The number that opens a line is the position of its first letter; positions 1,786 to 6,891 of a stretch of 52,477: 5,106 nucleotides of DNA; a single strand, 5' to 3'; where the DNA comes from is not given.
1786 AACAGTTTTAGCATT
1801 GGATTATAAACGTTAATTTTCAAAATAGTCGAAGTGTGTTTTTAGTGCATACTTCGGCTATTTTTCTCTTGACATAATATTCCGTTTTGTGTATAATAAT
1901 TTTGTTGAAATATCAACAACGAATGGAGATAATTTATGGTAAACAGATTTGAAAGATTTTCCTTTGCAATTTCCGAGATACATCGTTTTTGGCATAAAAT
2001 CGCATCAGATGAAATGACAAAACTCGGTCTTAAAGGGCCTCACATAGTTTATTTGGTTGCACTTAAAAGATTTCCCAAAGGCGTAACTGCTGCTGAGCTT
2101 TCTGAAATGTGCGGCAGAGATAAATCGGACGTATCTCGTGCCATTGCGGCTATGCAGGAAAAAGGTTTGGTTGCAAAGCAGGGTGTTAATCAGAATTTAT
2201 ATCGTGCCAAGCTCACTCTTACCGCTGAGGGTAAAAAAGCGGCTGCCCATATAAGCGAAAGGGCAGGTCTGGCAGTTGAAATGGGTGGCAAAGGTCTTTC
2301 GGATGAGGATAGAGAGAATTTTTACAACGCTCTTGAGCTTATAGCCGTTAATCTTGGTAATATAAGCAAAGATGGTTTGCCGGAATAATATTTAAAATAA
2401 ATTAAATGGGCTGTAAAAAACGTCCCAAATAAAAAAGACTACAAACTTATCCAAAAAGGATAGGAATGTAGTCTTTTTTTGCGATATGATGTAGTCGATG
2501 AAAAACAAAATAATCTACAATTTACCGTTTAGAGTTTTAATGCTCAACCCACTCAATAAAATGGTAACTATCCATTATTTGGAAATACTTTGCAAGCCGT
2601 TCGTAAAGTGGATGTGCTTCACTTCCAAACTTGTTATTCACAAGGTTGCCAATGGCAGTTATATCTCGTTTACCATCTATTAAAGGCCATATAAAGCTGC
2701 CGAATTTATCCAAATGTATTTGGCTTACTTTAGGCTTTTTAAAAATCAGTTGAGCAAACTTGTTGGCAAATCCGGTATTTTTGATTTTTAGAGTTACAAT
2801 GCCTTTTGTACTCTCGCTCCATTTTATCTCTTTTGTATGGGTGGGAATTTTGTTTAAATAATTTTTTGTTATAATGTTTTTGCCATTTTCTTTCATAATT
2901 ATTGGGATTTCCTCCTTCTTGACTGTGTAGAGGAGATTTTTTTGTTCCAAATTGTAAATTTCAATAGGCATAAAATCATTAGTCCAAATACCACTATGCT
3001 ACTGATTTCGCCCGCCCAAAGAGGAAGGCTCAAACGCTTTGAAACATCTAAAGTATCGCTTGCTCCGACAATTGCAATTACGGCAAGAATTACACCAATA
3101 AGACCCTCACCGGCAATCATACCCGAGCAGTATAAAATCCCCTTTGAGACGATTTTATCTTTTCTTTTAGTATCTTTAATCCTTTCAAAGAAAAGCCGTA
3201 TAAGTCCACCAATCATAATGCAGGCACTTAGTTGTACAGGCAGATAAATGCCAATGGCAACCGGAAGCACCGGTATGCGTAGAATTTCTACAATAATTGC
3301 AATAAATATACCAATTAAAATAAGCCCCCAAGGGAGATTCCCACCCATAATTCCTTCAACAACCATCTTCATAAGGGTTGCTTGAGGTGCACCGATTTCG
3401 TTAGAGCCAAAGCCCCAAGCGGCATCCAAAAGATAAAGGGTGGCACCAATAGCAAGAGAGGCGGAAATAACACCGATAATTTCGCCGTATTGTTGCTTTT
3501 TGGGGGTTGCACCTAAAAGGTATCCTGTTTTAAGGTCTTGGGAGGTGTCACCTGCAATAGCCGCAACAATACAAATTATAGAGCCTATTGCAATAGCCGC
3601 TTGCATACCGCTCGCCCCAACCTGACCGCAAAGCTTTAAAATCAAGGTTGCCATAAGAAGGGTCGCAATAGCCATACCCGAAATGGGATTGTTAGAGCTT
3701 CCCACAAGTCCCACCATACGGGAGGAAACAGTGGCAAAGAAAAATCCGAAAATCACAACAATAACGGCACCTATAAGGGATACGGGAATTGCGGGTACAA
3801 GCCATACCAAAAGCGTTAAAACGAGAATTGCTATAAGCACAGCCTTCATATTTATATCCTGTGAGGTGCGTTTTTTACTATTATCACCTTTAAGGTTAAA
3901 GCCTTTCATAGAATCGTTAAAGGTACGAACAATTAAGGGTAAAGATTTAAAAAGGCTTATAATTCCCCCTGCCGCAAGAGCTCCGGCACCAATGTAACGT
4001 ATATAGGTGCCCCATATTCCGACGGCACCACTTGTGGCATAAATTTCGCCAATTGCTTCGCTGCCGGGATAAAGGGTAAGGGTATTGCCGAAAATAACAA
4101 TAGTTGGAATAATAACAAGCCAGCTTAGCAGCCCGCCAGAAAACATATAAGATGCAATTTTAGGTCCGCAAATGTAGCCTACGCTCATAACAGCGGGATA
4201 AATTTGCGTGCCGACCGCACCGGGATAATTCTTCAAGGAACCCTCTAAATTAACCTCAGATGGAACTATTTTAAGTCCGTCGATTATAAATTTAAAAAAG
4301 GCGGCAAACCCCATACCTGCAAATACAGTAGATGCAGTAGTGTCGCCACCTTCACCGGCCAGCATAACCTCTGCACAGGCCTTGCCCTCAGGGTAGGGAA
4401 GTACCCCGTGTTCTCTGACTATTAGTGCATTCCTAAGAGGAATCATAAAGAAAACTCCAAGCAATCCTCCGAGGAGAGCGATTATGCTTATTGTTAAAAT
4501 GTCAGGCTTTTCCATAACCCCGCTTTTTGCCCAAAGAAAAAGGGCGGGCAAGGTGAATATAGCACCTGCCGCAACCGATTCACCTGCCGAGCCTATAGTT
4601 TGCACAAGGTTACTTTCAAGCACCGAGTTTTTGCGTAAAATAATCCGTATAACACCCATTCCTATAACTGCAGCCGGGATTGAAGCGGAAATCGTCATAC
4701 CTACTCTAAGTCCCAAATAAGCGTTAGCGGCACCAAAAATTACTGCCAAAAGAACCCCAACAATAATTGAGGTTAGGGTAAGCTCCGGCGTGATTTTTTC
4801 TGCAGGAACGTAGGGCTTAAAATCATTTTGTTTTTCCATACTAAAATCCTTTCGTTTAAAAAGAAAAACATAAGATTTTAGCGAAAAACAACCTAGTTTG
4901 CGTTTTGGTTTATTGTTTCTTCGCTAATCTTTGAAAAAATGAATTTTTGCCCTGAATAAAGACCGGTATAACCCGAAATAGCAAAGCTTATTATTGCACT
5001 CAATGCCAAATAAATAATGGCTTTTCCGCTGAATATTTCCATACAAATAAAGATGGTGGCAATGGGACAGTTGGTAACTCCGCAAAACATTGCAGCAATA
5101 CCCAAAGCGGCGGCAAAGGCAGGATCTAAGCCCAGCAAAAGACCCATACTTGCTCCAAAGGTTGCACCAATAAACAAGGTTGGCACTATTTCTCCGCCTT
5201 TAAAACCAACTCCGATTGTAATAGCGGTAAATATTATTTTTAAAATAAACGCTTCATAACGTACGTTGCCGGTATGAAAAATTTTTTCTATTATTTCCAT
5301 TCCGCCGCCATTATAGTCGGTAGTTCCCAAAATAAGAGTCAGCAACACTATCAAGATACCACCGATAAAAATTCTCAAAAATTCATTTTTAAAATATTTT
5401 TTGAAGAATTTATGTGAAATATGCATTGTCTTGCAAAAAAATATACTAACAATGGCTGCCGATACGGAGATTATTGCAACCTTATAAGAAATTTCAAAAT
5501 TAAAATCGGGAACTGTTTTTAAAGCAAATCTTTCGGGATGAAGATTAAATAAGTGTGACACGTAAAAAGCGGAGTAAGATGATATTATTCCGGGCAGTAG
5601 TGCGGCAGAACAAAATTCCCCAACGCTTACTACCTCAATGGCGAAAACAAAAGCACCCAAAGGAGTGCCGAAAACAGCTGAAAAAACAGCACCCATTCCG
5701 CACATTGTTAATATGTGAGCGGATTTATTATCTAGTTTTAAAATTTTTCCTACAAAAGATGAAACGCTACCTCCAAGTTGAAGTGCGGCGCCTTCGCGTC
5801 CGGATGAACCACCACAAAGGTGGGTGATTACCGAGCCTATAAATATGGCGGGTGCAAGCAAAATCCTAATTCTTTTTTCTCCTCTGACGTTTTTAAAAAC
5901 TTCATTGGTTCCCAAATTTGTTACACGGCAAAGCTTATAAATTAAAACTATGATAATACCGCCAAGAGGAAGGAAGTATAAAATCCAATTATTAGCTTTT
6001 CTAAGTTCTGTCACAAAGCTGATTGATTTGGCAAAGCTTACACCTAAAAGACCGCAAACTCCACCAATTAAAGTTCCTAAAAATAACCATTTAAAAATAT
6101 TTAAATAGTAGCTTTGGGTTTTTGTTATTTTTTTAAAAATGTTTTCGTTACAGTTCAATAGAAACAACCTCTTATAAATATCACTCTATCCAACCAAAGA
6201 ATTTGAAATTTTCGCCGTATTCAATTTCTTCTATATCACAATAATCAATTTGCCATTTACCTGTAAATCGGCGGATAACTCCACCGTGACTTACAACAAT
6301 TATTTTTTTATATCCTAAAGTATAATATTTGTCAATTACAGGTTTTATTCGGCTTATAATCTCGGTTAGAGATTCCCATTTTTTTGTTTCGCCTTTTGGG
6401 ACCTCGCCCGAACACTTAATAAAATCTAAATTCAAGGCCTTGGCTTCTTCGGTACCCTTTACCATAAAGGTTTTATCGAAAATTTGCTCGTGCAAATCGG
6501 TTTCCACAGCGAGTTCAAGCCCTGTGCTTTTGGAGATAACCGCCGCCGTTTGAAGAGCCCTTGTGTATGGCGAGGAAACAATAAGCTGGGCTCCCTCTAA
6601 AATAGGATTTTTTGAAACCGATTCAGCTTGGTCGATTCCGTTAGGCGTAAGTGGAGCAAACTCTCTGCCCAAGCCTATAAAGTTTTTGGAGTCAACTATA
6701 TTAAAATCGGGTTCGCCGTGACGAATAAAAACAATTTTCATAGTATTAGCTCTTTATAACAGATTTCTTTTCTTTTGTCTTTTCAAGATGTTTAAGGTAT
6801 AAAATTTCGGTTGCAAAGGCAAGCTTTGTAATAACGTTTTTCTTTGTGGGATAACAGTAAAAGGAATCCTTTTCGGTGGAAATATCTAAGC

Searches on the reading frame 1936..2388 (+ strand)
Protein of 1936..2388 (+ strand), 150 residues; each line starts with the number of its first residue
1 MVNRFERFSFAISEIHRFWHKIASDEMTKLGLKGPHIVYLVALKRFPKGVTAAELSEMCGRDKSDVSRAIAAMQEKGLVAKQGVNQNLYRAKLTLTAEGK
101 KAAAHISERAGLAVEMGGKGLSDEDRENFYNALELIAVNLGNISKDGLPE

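Call 56: search_protein_families(library=pfam, proteins=[window:1936-2388:+], max_evalue=0.0001)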
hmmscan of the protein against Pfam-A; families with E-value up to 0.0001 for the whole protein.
window:1936-2388:+ (150 aa): 3 families
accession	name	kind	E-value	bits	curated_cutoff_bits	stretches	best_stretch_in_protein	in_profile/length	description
PF12802.13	MarR_2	-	4.5e-11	43.2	27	1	30-82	1-53/61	MarR family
PF01978.25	TrmB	-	2.1e-07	31.1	25.6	1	48-91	21-64/68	Sugar-specific transcriptional regulator TrmB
PF09339.16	HTH_IclR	-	2.9e-05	24.2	22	0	42-82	11-51/52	IclR helix-turn-helix domain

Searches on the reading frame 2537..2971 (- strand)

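Call 56: search_protein_families(library=pfam, proteins=[window:2537-2971:-], max_evalue=0.0001)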
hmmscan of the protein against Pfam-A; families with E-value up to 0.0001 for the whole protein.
window:2537-2971:- (144 aa): 1 family
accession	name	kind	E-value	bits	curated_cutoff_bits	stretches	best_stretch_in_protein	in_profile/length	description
PF05402.18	PqqD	-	6.3e-06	26.9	23.4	1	85-139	13-67/67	Coenzyme PQQ synthesis protein D (PqqD)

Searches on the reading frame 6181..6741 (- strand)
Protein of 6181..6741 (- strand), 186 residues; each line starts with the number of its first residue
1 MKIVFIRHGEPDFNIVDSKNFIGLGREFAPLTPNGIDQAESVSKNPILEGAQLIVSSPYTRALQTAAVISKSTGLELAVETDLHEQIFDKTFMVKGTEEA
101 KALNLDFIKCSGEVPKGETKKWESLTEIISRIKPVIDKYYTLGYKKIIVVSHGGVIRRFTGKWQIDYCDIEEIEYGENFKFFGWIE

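Call 56: search_protein_families(library=pfam, proteins=[window:6181-6741:-], max_evalue=0.0001)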
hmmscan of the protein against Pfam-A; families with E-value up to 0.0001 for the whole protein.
window:6181-6741:- (186 aa): 1 family
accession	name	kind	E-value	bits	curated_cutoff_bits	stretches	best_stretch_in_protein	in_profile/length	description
PF00300.27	His_Phos_1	-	1.1e-22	81.1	21.7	1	3-163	1-158/194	Histidine phosphatase superfamily (branch 1)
